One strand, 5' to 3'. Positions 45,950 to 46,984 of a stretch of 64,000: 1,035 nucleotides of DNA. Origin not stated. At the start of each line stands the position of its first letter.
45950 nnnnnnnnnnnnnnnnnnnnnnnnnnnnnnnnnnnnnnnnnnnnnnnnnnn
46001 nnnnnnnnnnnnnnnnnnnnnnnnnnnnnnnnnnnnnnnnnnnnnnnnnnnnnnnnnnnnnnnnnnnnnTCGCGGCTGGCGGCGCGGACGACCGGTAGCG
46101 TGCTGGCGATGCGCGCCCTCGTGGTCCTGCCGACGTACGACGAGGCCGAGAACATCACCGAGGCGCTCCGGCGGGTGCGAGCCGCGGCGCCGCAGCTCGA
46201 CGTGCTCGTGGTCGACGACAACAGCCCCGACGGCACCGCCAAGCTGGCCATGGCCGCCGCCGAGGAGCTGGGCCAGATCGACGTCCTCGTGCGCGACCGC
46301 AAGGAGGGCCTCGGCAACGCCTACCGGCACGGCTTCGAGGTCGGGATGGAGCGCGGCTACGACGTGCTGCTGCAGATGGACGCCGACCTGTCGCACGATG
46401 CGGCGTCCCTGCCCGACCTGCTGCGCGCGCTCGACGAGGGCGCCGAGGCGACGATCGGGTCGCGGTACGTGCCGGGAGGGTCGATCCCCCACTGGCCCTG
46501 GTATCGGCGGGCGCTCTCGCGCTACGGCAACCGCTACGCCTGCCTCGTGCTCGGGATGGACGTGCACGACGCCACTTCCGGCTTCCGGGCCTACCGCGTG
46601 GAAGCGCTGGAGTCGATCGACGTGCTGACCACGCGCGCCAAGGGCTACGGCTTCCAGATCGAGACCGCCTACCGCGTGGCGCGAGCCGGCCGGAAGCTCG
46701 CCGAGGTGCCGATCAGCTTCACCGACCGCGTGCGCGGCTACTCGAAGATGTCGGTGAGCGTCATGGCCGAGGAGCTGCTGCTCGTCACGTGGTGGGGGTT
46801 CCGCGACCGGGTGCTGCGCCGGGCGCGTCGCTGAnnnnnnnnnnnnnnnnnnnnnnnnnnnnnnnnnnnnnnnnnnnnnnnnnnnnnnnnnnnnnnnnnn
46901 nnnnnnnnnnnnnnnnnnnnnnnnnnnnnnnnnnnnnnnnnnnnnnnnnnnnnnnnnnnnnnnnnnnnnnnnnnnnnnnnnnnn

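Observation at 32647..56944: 24-kb cell-envelope glycan assembly island rich in polyprenyl-phosphate-dependent (GT-C-like) transferases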

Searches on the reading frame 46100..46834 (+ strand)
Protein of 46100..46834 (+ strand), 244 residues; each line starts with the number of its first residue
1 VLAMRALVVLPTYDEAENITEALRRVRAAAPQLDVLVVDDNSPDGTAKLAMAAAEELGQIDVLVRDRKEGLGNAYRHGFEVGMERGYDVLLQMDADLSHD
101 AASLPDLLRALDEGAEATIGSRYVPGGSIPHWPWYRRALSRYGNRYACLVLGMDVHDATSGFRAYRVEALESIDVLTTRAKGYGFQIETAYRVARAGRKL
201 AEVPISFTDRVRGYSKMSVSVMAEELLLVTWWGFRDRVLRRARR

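Call 12: search_protein_families(library=pfam, proteins=[window:46100-46834:+], max_evalue=0.01)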
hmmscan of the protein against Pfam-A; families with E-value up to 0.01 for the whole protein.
window:46100-46834:+ (244 aa): 2 families
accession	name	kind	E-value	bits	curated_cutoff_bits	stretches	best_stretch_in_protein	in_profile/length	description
PF00535.33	Glycos_transf_2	-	1.4e-27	97.1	23.3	1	8-172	2-166/168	Glycosyl transferase family 2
PF13641.12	Glyco_tranf_2_3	-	1.1e-06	29.3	27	1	7-213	4-214/230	Glycosyltransferase like family 2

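Call 15: find_encoding_contigs(protein=window:46100-46834:+, flank=10000, max_places=6)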
Protein window:46100-46834:+ (244 aa): no gene with exactly this product is on record in the collection.

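Call 17: search_protein_families(library=ncbifam, proteins=[window:46100-46834:+], max_evalue=0.001)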
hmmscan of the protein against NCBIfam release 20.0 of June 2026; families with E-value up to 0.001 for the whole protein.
window:46100-46834:+ (244 aa): 16 families
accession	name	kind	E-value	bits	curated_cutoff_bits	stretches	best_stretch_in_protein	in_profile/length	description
TIGR04182.1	glyco_TIGR04182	equivalog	2.2e-18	66.7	325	1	8-213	4-196/293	S-layer glycoprotein N-glycosyltransferase AglJ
NF041391.1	DPhHxTase_Halo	equivalog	1.4e-16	60.1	375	1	12-211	3-187/213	dolichyl-phosphate hexose transferase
NF007986.1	PRK10714.1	equivalog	2.4e-13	49.8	529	1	7-220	9-213/316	undecaprenyl-phosphate 4-deoxy-4-formamido-L-arabinose transferase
NF058614.1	PPMAGASynPpgS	equivalog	7.5e-11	41.9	370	1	7-206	3-195/226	polyprenyl-phospho-N-acetylgalactosaminyl synthase PpgS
TIGR03469.1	HpnB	hypoth_equivalog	3.5e-10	39.4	379.25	1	7-111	47-160/386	hopene-associated glycosyltransferase HpnB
TIGR03937.1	PgaC_IcaA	equivalog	3.2e-08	32.9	422.3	1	8-111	49-150/407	poly-beta-1,6-N-acetyl-D-glucosamine synthase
TIGR04283.1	glyco_like_mftF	equivalog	3.6e-07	30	182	1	8-55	3-51/221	TIGR04283 family arsenosugar biosynthesis glycosyltransferase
NF053846.1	glyco_with_XrtP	equivalog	4.9e-07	28.8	520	1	9-68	46-105/440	XrtP-associated glycosyltransferase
NF010496.0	PRK13915.1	equivalog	1.5e-06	27.6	262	1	8-102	35-132/307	glucosyl-3-phosphoglycerate synthase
NF047588.1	GlcsyltransPgfSStrep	equivalog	2.4e-06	27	500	1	7-176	4-170/308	glycosyltransferase PgfS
NF041875.1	EPS_EpsD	equivalog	4e-06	26.5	370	1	8-133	3-129/325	exopolysaccharide biosynthesis glycosyltransferase EpsD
TIGR03965.1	mycofact_glyco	equivalog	2.4e-05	23.4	280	1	7-152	77-214/467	mycofactocin biosynthesis glycosyltransferase MftF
NF041865.1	EpsU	equivalog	8.4e-05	21.7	700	1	8-118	43-154/394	exopolysaccharide biosynthesis GT2 family glycosyltransferase EpsU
TIGR01556.1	rhamnosyltran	subfamily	0.00012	21.4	200.55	1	28-115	16-102/281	rhamnosyltransferase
NF045692.1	OglycostaseCruG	equivalog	0.0002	20.4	600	1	7-109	44-150/386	2'-O-glycosyltransferase CruG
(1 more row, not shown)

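Call 70: search_solved_structures(query=window:46100-46834:+, max_evalue=0.0001)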
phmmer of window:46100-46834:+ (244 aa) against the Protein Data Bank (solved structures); distinct sequences matched with E-value up to 0.0001: 4.
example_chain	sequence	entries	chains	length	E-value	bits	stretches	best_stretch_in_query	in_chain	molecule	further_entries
5mlz_A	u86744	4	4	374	7.8e-34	120.3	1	3-240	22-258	Dolichol monophosphate mannose synthase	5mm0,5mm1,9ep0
9hwj_A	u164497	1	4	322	5.6e-12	48.8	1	5-219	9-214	Undecaprenyl-phosphate 4-deoxy-4-formamido-L-arabinose transferase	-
9bhc_C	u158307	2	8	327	4.2e-10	42.7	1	6-218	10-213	Undecaprenyl-phosphate 4-deoxy-4-formamido-L-arabinose transferase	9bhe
8vxh_A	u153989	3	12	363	5.6e-10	42.2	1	6-218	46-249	Undecaprenyl-phosphate 4-deoxy-4-formamido-L-arabinose transferase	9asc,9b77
